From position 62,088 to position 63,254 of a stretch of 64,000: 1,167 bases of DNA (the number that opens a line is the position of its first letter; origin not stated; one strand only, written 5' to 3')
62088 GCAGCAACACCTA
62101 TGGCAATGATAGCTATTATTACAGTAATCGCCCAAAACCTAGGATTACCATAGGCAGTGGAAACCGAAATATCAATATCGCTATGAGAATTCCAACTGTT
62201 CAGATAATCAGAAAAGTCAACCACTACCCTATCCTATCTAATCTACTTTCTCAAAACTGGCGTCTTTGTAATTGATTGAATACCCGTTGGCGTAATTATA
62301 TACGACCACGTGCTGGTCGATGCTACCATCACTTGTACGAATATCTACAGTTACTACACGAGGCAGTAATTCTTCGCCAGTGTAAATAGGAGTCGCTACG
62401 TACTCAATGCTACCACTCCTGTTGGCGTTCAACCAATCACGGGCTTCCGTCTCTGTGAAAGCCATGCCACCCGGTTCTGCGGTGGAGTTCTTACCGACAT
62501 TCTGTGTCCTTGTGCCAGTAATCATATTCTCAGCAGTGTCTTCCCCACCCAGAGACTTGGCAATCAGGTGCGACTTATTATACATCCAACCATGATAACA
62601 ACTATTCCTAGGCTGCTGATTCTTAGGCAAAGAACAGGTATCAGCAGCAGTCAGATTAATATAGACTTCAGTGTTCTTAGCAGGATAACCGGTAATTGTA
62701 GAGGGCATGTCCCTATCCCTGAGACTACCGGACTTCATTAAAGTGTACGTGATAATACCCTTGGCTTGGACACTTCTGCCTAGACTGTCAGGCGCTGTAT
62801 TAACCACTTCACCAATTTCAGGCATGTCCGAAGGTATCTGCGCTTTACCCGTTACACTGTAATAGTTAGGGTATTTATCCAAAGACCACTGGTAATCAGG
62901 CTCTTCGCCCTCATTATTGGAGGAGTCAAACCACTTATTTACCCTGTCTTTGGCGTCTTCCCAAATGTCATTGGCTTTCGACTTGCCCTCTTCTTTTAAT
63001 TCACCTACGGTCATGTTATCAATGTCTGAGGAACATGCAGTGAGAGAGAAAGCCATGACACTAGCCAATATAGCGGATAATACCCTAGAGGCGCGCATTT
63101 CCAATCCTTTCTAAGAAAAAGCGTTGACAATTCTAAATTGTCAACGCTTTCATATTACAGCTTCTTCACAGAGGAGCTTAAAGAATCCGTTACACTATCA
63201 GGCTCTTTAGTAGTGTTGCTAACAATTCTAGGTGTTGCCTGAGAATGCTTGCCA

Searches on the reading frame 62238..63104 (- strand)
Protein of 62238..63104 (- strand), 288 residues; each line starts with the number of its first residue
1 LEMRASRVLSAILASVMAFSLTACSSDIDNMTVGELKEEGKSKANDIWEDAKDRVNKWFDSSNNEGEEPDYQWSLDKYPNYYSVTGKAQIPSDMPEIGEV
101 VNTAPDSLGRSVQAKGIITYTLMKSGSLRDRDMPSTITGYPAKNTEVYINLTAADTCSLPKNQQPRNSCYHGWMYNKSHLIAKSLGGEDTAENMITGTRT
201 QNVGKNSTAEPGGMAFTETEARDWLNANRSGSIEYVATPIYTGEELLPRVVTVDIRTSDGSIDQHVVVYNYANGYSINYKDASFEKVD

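Call 40: search_protein_families(library=pfam, proteins=[window:62238-63104:-], max_evalue=0.001)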
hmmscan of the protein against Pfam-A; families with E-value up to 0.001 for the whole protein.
window:62238-63104:- (288 aa): 1 family
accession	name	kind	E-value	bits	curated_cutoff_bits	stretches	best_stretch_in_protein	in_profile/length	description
PF13930.12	Endonuclea_NS_2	-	5.3e-12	46.5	27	1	167-256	48-129/132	DNA/RNA non-specific endonuclease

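Call 125: find_encoding_contigs(protein=window:62238-63104:-, flank=10000, max_places=2)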
Protein window:62238-63104:- (288 aa): no gene with exactly this product is on record in the collection.
